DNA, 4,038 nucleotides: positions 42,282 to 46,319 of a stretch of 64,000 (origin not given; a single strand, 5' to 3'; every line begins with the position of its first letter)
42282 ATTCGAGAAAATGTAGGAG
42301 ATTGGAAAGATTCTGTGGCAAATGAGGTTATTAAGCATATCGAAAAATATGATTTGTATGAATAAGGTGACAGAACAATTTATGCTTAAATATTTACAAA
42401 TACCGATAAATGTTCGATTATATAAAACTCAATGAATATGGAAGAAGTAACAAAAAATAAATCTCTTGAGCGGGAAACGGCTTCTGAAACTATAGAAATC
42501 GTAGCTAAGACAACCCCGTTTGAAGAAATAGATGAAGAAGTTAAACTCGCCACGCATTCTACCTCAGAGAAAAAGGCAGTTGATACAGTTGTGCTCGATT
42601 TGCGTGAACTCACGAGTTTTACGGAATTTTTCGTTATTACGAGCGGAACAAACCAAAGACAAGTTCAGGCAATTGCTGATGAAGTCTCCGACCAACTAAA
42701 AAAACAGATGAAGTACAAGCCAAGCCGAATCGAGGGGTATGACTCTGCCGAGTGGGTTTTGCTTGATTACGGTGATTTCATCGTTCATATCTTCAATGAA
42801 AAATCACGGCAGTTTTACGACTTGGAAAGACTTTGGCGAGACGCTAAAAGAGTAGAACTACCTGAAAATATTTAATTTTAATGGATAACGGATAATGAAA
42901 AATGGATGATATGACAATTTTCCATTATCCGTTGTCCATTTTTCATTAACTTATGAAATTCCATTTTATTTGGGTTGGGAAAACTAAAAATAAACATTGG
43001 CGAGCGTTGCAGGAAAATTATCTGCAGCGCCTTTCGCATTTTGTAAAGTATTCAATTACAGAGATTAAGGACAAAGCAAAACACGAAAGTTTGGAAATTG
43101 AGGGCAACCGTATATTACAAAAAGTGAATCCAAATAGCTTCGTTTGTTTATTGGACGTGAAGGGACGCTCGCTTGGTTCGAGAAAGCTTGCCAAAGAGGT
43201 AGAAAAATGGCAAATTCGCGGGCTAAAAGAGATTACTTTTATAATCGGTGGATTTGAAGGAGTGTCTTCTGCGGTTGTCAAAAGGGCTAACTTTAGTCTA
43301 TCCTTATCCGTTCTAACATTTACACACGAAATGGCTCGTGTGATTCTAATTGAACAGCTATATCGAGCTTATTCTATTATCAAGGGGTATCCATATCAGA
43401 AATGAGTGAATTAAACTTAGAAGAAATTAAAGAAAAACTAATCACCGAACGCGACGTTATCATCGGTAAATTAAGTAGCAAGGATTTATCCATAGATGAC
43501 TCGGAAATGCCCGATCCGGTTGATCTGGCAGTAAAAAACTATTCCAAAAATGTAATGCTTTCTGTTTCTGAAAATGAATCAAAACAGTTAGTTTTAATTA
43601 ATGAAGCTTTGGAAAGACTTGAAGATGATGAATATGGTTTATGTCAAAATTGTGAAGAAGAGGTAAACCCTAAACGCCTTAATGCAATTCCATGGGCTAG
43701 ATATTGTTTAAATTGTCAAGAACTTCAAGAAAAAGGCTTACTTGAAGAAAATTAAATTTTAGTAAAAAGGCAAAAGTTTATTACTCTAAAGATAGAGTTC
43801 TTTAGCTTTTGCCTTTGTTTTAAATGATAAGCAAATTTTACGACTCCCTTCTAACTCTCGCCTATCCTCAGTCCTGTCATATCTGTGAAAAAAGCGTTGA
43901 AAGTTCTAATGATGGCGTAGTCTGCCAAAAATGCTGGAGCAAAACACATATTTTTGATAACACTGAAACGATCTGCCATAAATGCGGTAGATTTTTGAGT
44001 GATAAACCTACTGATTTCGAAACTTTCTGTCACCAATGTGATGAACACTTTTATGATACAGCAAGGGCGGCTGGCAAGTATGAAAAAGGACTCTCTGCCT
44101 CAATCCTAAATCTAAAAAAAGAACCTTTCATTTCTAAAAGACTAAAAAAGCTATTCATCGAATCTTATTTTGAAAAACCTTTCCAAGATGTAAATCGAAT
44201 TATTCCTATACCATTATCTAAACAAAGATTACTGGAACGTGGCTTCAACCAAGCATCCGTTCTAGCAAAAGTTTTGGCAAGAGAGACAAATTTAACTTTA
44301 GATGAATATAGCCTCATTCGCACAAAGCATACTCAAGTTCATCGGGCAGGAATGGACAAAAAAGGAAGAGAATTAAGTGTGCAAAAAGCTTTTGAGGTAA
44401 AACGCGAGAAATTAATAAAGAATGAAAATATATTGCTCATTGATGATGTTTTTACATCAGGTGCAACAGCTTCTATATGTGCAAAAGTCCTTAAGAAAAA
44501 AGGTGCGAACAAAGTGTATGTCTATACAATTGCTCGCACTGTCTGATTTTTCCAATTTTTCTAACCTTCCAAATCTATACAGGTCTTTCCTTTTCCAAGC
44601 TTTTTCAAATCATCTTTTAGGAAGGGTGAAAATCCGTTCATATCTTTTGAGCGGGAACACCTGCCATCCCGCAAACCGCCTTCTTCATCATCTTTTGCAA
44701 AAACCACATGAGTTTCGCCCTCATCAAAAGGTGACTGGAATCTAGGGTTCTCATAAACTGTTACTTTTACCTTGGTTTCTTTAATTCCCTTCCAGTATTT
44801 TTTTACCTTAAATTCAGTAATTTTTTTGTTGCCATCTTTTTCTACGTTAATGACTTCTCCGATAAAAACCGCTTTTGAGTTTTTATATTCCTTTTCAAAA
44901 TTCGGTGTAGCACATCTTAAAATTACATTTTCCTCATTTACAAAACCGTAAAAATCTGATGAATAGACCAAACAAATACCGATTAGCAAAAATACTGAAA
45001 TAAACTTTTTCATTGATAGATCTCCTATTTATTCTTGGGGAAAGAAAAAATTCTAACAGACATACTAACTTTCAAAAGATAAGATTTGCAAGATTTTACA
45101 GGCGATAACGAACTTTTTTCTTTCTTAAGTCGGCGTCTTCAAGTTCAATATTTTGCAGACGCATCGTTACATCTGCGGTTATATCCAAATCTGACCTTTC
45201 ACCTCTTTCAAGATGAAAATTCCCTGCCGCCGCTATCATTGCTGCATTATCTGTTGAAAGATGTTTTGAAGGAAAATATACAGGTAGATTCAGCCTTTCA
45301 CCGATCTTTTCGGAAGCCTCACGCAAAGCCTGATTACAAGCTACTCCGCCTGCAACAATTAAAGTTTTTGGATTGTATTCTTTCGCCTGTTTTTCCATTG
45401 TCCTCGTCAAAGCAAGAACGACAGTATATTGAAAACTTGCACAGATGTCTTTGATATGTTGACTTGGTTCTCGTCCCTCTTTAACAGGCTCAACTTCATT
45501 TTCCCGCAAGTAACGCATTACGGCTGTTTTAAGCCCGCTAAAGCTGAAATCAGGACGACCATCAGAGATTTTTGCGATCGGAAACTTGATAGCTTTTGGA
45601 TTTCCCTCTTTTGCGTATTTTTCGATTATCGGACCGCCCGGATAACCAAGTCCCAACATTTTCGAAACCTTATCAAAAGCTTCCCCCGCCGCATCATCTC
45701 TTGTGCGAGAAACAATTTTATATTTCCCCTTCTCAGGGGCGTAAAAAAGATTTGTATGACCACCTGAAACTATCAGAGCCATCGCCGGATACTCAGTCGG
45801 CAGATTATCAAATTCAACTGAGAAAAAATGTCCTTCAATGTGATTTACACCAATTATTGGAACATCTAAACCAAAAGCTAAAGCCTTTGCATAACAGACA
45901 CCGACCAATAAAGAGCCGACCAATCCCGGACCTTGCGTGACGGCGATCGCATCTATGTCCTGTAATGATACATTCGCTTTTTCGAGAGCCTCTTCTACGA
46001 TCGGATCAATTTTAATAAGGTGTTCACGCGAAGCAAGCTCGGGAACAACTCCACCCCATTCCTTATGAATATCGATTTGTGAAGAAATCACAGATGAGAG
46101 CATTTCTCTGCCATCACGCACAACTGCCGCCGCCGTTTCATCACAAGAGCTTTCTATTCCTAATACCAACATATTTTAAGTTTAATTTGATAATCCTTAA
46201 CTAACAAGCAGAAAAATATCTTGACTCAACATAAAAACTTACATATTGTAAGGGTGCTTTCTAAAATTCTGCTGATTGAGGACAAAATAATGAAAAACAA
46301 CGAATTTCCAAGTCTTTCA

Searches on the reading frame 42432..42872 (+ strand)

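Call 18: search_protein_families(library=pfam, proteins=[window:42432-42872:+], max_evalue=0.001)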
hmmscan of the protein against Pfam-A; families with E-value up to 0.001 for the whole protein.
window:42432-42872:+ (147 aa): 1 family
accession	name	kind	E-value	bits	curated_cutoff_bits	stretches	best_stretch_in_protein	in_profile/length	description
PF02410.21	RsfS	-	2.6e-34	117.8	21.6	1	40-135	3-98/98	Ribosomal silencing factor during starvation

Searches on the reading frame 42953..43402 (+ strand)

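Call 18: search_protein_families(library=pfam, proteins=[window:42953-43402:+], max_evalue=0.001)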
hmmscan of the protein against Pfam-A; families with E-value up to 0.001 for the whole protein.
window:42953-43402:+ (150 aa): 1 family
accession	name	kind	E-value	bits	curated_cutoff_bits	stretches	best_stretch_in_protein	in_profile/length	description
PF02590.22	SPOUT_MTase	-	3.5e-48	163.9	27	1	1-148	1-153/154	Predicted SPOUT methyltransferase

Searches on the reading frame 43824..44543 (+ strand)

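Call 18: search_protein_families(library=pfam, proteins=[window:43824-44543:+], max_evalue=0.001)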
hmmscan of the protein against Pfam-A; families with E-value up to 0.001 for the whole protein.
window:43824-44543:+ (240 aa): 2 families
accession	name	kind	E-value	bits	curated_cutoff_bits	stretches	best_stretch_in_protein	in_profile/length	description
PF18912.6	DZR_2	-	6.3e-11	42.4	27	1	9-72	1-55/56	Double zinc ribbon domain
PF00156.33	Pribosyltran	-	0.00023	21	26.3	1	146-237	42-124/158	Phosphoribosyl transferase domain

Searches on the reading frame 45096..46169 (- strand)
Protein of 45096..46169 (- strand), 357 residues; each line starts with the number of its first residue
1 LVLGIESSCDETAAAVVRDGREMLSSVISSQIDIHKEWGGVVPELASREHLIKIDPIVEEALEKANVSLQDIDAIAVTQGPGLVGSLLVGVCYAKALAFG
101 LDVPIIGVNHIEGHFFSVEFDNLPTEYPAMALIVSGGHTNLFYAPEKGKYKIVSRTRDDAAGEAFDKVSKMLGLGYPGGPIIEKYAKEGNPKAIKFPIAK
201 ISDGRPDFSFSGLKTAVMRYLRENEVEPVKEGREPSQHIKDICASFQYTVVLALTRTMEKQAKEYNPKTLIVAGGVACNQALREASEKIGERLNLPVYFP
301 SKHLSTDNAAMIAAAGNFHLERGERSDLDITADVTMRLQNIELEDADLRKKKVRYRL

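Call 18: search_protein_families(library=pfam, proteins=[window:45096-46169:-], max_evalue=0.001)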
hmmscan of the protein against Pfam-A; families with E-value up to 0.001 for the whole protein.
window:45096-46169:- (357 aa): 2 families
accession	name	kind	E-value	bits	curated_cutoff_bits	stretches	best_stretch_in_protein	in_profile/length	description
PF00814.31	TsaD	-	4.6e-97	325.3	24.8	1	23-313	2-263/264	tRNA N6-adenosine threonylcarbamoyltransferase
PF22521.2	HypF_C_2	-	1.9e-06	28.3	27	1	229-307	156-234/241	Carbamoyltransferase, Kae1-like Domain, second subdomain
